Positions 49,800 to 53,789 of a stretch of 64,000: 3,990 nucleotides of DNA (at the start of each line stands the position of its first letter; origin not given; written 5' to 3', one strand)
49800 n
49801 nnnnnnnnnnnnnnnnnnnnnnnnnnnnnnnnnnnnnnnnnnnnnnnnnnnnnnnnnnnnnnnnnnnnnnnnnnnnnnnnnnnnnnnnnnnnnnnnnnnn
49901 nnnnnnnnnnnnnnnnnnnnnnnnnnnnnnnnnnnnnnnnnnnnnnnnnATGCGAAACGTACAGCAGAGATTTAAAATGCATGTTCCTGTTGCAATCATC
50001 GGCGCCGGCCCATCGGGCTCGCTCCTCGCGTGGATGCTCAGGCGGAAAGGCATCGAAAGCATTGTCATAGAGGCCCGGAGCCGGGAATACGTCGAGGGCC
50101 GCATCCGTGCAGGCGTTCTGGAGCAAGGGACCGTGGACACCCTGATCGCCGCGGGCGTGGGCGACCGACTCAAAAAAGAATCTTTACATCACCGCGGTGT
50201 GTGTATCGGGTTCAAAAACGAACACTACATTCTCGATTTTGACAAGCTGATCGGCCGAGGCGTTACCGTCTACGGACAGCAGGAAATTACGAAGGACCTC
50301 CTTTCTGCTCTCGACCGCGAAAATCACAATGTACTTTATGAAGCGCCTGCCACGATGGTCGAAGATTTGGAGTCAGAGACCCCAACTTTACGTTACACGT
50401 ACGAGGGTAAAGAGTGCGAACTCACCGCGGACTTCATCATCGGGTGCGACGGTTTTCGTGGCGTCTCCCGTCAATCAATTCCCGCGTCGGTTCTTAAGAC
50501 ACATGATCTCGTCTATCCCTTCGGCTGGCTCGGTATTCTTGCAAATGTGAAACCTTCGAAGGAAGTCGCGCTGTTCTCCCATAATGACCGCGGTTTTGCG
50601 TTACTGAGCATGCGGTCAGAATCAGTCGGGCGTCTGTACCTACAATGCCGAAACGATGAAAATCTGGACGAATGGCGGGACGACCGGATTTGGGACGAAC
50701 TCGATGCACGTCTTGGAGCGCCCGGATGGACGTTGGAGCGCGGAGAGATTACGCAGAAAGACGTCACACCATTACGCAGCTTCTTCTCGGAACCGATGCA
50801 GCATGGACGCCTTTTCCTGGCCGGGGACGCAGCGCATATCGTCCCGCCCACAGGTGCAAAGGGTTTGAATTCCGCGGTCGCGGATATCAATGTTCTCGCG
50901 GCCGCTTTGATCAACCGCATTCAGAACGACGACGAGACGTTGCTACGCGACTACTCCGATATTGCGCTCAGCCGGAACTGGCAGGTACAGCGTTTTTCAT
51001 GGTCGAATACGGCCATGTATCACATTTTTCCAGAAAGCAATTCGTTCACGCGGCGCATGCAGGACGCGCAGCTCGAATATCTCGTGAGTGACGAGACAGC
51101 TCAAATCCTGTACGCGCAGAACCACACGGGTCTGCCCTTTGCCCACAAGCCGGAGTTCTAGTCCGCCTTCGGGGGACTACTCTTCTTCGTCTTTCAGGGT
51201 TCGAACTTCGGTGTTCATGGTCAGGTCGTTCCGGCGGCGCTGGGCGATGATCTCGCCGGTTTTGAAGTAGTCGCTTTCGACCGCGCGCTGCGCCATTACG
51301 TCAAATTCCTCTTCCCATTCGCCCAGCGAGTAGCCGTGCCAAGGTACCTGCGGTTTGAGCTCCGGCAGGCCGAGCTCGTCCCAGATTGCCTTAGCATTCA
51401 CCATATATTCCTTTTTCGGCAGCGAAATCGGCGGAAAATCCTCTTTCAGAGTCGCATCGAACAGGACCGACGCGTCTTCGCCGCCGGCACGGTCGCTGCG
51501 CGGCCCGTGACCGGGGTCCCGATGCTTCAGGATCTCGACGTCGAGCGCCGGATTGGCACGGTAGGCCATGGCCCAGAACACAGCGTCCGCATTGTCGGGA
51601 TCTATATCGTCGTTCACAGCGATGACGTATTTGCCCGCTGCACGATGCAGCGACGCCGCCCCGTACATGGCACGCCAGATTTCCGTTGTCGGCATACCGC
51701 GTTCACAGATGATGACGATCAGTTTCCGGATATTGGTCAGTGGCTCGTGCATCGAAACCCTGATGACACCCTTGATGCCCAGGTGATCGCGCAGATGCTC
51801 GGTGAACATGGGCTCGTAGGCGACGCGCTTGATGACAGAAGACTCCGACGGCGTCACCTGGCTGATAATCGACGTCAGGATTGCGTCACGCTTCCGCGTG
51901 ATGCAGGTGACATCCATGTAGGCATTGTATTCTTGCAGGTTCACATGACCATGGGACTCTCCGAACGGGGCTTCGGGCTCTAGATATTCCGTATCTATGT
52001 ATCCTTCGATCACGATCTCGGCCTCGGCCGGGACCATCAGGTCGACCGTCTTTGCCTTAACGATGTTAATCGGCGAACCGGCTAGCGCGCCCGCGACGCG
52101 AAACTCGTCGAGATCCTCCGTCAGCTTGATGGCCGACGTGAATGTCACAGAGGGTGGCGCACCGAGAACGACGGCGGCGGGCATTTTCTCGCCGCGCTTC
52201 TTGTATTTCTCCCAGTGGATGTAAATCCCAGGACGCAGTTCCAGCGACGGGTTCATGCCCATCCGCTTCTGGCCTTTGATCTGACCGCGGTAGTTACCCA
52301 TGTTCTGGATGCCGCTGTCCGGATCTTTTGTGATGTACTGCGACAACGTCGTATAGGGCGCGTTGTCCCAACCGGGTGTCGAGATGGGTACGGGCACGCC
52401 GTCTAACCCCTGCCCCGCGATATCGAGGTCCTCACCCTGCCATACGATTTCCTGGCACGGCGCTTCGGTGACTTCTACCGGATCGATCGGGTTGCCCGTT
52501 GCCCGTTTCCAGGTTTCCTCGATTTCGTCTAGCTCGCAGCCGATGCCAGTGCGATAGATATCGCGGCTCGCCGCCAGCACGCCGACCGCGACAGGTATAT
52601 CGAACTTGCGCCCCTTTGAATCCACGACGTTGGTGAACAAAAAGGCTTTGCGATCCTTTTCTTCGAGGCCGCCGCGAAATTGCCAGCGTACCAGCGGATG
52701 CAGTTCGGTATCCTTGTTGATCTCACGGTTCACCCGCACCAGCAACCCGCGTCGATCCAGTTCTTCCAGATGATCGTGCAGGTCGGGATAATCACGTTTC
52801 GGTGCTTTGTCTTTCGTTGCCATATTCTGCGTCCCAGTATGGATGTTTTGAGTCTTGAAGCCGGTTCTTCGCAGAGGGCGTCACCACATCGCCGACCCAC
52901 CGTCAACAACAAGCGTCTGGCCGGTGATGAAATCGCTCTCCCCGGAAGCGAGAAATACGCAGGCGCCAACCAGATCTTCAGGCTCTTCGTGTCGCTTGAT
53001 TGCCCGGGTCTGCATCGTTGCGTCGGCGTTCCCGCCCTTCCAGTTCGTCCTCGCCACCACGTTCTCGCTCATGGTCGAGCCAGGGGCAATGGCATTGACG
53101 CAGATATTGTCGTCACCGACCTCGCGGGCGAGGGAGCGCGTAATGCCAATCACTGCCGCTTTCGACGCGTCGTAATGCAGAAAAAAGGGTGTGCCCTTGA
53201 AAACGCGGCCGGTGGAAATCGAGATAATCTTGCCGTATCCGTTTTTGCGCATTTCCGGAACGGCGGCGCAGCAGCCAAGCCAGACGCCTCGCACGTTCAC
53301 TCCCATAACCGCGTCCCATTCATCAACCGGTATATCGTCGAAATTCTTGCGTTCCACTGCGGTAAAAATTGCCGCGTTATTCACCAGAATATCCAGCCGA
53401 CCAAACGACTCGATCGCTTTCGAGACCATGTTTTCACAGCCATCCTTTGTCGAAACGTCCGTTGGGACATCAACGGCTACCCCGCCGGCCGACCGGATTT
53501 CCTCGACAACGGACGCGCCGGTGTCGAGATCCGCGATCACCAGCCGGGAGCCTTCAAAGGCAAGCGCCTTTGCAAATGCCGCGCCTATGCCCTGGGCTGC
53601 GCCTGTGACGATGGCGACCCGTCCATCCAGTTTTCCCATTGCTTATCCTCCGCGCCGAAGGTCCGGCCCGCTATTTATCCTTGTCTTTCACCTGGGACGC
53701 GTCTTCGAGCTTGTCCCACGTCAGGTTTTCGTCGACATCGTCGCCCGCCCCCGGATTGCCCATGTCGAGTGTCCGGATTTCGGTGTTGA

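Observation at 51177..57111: Three tandem UbiD-family decarboxylase paralogs with a shared novel C-terminal tail, interrupted by an SDR, and no UbiX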

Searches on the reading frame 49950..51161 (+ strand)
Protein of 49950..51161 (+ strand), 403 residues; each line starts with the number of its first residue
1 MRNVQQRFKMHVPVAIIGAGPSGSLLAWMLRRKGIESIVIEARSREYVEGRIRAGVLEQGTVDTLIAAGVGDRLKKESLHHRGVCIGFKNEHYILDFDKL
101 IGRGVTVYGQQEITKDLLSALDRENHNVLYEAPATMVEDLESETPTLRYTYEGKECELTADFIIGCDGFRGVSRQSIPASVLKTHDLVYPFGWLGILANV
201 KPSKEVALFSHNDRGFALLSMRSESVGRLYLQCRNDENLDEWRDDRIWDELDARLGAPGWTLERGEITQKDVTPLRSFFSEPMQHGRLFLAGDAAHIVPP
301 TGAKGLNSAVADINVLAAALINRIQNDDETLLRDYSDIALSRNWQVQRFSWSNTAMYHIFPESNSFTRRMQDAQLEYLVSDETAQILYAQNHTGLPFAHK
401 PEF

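Call 4: search_protein_families(library=pfam, proteins=[window:49950-51161:+])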
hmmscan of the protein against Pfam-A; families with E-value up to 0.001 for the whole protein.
window:49950-51161:+ (403 aa): 2 families
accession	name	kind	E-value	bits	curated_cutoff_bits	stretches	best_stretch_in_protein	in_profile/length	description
PF01494.25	FAD_binding_3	-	6e-75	253.1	22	1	12-350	2-349/349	FAD binding domain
PF13450.12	NAD_binding_8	-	2.4e-05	25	21.9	1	16-45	1-30/68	NAD(P)-binding Rossmann-like domain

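Call 5: search_protein_families(library=ncbifam, proteins=[window:49950-51161:+])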
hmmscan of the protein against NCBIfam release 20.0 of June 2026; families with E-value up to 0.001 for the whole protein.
window:49950-51161:+ (403 aa): 62 families (the best 25 are shown)
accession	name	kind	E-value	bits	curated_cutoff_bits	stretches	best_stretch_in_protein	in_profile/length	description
NF006091.0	PRK08243.1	subfamily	1.3e-157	524.6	351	1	10-398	1-391/393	4-hydroxybenzoate 3-monooxygenase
TIGR02360.1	pbenz_hydroxyl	equivalog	7.4e-141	469.5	538.7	1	10-397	1-390/390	4-hydroxybenzoate 3-monooxygenase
NF004829.0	PRK06183.1-3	subfamily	3.2e-28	98.8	390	1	8-318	5-320/520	bifunctional 3-(3-hydroxy-phenyl)propionate/3-hydroxycinnamic acid hydroxylase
NF004831.0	PRK06183.1-5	equivalog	5e-25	88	546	1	9-336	6-332/568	bifunctional 3-(3-hydroxy-phenyl)propionate/3-hydroxycinnamic acid hydroxylase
NF006002.0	PRK08132.1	subfamily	5.6e-23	81.1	416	1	6-387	20-400/552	FAD-dependent oxidoreductase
NF005612.0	PRK07364.1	equivalog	1.1e-21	76.9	487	1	6-348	13-360/415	FAD-dependent hydroxylase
TIGR01988.1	Ubi-OHases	subfamily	1.7e-21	76.5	224.65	1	14-344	2-340/387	ubiquinone biosynthesis hydroxylase, UbiH/UbiF/VisC/COQ6 family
NF004780.0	PRK06126.1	subfamily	1.8e-21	76.1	445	2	127-325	144-343/552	hypothetical protein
TIGR01984.1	UbiH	equivalog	6.8e-19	67.9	392.2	1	14-336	2-327/382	2-octaprenyl-6-methoxyphenyl hydroxylase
NF004828.0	PRK06183.1-2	equivalog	1.7e-18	66.3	853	1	6-334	7-331/568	bifunctional 3-(3-hydroxy-phenyl)propionate/3-hydroxycinnamic acid hydroxylase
NF004832.0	PRK06184.1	subfamily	6.1e-18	64.8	476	1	12-336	7-334/506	hypothetical protein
NF046068.1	AkvoneHdxseDnrF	equivalog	1.6e-17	63.6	650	1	14-321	1-323/439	aklavinone 12-hydroxylase DnrF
NF005303.0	PRK06834.1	subfamily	1e-16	60.6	625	1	13-354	5-334/488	hypothetical protein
NF005691.0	PRK07494.1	equivalog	3.2e-16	58.9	459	1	269-335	264-331/404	UbiH/UbiF family hydroxylase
NF046069.1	AkvoneHdxseRdmE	equivalog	2.6e-15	56.2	700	1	14-322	1-325/521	aklavinone 12-hydroxylase RdmE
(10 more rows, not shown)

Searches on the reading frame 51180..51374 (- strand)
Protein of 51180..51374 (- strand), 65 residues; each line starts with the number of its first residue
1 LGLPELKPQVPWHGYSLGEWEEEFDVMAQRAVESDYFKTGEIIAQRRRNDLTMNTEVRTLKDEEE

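Call 74: search_solved_structures(query=window:51180-51374:-, max_evalue=10)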
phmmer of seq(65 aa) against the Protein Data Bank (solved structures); distinct sequences matched with E-value up to 10: 1.
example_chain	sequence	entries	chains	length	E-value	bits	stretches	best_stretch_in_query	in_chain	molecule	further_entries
2y7i_A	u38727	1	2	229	1.4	12.5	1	17-54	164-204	STM4351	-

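Call 75: search_protein_families(library=pfam, max_evalue=10, proteins=[window:51180-51374:-])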
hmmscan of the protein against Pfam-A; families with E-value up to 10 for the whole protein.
seq(65 aa): 0 families

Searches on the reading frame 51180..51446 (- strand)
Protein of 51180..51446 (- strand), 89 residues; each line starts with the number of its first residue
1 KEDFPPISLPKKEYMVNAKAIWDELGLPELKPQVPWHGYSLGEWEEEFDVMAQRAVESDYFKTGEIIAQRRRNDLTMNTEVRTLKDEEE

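Call 22: find_homologous_proteins(query=window:51180-51446:-, max_evalue=0.001)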
Query seq(89 aa) (89 aa): 22 proteins with E <= 0.001 among 22 candidates.
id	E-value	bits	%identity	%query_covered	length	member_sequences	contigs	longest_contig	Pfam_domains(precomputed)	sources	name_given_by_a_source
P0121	1.6e-47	177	93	97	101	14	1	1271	-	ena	-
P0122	3.7e-36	141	74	96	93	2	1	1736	-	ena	-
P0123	6.6e-36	140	84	84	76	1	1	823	-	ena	-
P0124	8.0e-36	140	70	100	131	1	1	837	-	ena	-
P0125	3.2e-35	138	76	92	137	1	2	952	-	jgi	jgi:4-hydroxy-3-polyprenylbenzoate decarboxylase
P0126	1.9e-34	135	70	94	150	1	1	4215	-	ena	-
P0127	5.0e-34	134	72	96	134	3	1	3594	-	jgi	jgi:4-hydroxy-3-polyprenylbenzoate decarboxylase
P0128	6.1e-34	134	69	97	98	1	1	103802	-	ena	-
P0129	6.1e-33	130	69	100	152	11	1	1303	PF20696.3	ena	-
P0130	2.4e-32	129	69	91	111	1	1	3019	-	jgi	jgi:hypothetical protein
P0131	1.8e-29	119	67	92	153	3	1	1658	PF20696.3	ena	-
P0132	3.2e-29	119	63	99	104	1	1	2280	-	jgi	jgi:hypothetical protein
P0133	6.3e-29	118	60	98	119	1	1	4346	-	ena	-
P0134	1.7e-28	116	62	94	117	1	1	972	-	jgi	-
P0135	2.1e-28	116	61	92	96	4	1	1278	-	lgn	-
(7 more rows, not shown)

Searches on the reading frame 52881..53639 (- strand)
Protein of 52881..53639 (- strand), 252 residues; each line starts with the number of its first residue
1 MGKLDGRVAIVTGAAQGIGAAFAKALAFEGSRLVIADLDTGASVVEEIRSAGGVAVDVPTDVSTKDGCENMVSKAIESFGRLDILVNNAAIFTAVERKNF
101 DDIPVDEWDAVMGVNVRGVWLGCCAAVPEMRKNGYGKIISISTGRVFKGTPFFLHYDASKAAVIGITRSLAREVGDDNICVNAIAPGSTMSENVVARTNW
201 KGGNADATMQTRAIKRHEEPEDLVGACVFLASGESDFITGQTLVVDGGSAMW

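Call 4: search_protein_families(library=pfam, proteins=[window:52881-53639:-])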
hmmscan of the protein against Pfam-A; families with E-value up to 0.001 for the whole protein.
window:52881-53639:- (252 aa): 3 families
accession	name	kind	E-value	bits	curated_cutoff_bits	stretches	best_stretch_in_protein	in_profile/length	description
PF13561.12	adh_short_C2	-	9.1e-58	196.1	27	1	13-248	1-234/236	Enoyl-(Acyl carrier protein) reductase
PF00106.31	adh_short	-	1.1e-48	165.8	26.6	1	7-199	1-192/195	short chain dehydrogenase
PF08659.16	KR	-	7.3e-08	33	22.6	1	10-120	4-117/180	KR domain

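Call 5: search_protein_families(library=ncbifam, proteins=[window:52881-53639:-])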
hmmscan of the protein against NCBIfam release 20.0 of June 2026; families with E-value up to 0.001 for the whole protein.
window:52881-53639:- (252 aa): 229 families (the best 25 are shown)
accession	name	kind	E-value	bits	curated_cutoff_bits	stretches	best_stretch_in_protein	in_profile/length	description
NF005853.0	PRK07774.1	equivalog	2.9e-67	226.7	303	1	2-250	2-247/250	SDR family oxidoreductase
NF047923.1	pyridox_DH_SDR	equivalog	5.5e-66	222.6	325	1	5-250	2-241/243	pyridoxal 4-dehydrogenase, SDR-type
NF005559.1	PRK07231.1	subfamily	3e-62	210.4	215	1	4-249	2-247/249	glucose 1-dehydrogenase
NF004791.0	PRK06138.1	equivalog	3.1e-58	197.1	312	1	3-251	2-251/252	SDR family oxidoreductase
NF004198.0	PRK05653.1-3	equivalog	1.3e-55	188.6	296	1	3-251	4-248/248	3-oxoacyl-ACP reductase FabG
NF004818.0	PRK06172.1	equivalog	9.3e-55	185.7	336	1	3-249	4-250/253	SDR family oxidoreductase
NF009468.0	PRK12826.1-4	equivalog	2.3e-54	184.8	318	1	3-249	4-247/256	SDR family oxidoreductase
NF009466.0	PRK12826.1-2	subfamily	7.3e-54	182.8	222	1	7-251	4-246/248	3-oxoacyl-ACP reductase FabG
NF005390.0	PRK06935.1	equivalog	8e-54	182.7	369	1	3-248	12-254/258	2-dehydro-3-deoxy-D-gluconate 5-dehydrogenase KduD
NF005681.0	PRK07478.1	subfamily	2.6e-53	181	267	1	1-250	1-250/254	SDR family oxidoreductase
NF005309.0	PRK06841.1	subfamily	4.6e-52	177.1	286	1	3-249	12-252/255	GolD/DthD family dehydrogenase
NF004202.0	PRK05653.2-2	equivalog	8.5e-52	176.2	333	1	2-249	3-247/259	3-oxoacyl-ACP reductase FabG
NF005469.0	PRK07063.1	equivalog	3e-50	171.2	306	1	2-250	3-255/260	SDR family oxidoreductase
TIGR01830.1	3oxo_ACP_reduc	equivalog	3.4e-50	171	297.75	1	9-248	1-237/239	3-oxoacyl-[acyl-carrier-protein] reductase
TIGR01832.1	kduD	equivalog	4.7e-50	170.4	338.85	1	4-248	3-244/248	2-dehydro-3-deoxy-D-gluconate 5-dehydrogenase KduD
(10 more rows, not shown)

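Call 61: search_solved_structures(query=window:52881-53639:-, max_evalue=1e-40)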
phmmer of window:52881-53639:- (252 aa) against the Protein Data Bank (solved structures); distinct sequences matched with E-value up to 1e-40: 4.
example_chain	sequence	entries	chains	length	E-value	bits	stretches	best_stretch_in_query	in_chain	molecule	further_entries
8cxa_A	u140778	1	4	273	2.9e-60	207.1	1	3-248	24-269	3-oxoacyl-[acyl-carrier-protein] reductase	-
2ew8_A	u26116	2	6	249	6.9e-46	160.1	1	3-249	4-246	(S)-1-Phenylethanol dehydrogenase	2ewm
5f1p_A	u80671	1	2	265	3.3e-43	151.3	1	1-248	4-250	PtmO8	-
2et6_A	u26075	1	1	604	5e-43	150.7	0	4-189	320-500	(3R)-hydroxyacyl-CoA dehydrogenase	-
